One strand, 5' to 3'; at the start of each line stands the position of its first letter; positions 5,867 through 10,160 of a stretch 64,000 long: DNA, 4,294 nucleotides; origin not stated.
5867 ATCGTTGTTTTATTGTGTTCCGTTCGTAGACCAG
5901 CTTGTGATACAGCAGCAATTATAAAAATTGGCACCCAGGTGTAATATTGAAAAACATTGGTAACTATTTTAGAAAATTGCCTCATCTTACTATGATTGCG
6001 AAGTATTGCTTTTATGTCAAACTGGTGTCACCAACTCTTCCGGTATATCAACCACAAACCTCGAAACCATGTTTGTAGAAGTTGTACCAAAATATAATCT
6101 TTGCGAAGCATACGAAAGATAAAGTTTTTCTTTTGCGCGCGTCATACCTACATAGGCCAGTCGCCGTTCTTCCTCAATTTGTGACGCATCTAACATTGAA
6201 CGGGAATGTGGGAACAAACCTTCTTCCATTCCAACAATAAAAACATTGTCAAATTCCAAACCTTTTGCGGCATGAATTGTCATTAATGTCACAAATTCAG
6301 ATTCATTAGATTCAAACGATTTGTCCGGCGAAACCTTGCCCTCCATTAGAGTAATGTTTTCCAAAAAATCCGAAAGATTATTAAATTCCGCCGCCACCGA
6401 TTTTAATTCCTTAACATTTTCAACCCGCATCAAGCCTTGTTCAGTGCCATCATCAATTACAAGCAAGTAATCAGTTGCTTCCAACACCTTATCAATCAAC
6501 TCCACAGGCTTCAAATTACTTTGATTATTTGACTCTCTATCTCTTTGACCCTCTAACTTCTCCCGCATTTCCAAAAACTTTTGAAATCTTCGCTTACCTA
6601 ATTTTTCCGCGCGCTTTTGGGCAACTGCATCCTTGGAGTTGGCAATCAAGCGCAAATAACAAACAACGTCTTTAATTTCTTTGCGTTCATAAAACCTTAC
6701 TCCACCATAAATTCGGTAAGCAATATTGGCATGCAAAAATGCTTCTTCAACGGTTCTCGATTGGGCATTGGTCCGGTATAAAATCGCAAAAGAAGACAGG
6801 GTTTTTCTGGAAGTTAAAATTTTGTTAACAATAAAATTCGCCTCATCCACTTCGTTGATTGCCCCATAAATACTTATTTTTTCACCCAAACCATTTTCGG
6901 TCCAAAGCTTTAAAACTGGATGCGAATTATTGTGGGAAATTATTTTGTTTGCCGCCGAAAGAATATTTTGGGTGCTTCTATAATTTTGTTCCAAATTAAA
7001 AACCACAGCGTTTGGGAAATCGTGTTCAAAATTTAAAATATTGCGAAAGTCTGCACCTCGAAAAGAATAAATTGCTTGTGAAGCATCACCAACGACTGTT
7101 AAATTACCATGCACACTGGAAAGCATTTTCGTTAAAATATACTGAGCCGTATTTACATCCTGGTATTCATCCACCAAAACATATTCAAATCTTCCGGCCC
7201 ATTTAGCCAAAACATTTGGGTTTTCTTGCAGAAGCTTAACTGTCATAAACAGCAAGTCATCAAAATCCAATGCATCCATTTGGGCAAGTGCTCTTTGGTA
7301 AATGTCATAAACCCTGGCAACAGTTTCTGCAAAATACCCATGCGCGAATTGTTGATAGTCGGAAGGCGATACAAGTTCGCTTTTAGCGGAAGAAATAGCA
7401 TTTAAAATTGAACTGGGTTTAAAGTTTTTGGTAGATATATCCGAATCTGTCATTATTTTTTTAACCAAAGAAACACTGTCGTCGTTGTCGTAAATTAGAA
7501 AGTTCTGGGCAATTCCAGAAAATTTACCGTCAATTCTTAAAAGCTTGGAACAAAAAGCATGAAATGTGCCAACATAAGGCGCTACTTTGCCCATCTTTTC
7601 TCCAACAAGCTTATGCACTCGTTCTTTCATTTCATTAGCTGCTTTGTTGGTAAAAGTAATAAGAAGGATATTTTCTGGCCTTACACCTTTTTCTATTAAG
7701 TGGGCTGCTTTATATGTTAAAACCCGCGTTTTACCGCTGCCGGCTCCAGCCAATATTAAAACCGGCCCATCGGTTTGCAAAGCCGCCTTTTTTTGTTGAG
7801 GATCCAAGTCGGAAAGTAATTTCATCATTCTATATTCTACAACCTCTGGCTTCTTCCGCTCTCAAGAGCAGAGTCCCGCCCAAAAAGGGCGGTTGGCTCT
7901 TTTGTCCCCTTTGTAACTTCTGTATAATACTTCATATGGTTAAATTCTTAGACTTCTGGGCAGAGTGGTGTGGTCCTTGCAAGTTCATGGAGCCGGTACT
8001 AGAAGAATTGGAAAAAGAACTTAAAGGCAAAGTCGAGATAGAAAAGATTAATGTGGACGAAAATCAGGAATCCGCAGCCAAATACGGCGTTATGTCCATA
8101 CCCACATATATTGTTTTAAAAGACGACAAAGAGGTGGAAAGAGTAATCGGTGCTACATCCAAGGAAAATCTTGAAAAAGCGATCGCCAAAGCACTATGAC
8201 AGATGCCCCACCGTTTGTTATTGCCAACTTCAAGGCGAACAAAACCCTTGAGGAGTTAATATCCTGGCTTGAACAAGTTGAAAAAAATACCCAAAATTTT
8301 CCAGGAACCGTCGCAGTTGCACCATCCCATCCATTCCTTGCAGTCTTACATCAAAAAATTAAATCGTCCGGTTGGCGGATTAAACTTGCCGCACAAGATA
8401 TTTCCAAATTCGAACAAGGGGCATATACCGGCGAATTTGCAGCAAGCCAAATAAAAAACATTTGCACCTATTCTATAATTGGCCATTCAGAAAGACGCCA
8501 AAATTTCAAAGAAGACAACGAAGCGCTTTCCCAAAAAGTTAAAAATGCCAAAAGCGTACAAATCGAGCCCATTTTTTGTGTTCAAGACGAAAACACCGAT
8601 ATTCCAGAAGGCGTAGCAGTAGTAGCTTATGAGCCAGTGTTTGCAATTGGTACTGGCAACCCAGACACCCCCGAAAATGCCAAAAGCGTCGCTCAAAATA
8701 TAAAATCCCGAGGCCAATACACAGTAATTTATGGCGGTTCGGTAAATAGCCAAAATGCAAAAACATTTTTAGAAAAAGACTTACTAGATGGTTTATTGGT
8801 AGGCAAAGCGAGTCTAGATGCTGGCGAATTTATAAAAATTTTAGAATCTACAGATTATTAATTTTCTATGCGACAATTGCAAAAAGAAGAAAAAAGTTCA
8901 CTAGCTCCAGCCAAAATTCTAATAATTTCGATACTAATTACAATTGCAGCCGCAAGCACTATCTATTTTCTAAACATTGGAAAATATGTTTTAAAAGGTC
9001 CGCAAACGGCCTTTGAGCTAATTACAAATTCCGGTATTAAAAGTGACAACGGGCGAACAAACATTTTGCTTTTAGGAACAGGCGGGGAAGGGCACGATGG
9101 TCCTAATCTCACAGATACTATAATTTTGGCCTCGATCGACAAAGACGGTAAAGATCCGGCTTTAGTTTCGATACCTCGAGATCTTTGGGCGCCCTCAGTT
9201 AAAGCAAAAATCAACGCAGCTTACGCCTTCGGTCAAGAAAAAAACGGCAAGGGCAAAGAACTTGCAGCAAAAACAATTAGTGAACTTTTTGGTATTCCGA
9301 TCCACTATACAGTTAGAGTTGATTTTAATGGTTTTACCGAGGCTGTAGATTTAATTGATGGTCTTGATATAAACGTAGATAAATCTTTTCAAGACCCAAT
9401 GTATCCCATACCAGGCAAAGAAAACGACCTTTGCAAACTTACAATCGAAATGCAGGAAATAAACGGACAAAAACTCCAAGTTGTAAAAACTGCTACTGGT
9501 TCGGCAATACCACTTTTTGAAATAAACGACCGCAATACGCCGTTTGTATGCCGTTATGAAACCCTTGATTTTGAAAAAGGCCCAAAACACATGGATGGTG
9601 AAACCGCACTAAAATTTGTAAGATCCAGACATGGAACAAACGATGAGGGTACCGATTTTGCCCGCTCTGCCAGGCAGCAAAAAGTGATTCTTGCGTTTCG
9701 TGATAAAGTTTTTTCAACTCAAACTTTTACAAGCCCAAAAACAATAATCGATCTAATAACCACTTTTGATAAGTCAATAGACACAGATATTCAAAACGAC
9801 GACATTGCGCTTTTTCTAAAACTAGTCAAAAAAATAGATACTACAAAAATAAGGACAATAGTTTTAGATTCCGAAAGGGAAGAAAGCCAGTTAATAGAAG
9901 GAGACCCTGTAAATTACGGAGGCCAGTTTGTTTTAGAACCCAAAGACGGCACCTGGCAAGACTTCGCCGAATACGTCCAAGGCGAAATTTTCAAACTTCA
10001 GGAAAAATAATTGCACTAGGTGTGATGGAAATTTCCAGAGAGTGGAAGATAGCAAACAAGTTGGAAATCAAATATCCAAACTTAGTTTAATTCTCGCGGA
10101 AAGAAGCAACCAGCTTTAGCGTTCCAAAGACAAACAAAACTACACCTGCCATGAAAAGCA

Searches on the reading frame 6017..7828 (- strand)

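Call 10: search_protein_families(library=pfam, proteins=[window:6017-7828:-], max_evalue=0.00001)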
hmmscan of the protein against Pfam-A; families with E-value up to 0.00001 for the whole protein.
window:6017-7828:- (603 aa): 6 families
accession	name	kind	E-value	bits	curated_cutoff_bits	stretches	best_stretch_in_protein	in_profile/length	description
PF00580.27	UvrD-helicase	-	1.3e-87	294.4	23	1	8-272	1-271/271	UvrD/REP helicase N-terminal domain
PF13361.12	UvrD_C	-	1.4e-67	229.1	25.6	2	416-576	211-350/350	UvrD-like helicase C-terminal domain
PF13245.12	AAA_19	-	9.1e-23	81.4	25.1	1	17-257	8-134/134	AAA domain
PF13538.12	UvrD_C_2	-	4.1e-12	46.2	27.4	1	513-571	2-51/52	UvrD-like helicase C-terminal domain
PF13604.12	AAA_30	-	6.4e-08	33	27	0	8-71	2-66/191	AAA domain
PF01443.25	Viral_helicase1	-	4.7e-07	30.3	21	0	506-570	175-225/228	Viral superfamily 1 RNA helicase core domain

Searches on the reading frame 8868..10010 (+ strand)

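Call 77: search_protein_families(library=pfam, proteins=[window:8868-10010:+], max_evalue=0.0001)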
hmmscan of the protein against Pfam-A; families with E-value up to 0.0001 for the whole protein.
window:8868-10010:+ (380 aa): 1 family
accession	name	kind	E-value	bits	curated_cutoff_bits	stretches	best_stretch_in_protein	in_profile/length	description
PF03816.19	LytR_cpsA_psr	-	2.6e-33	115.8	24.6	1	82-280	2-147/150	LytR_cpsA_psr family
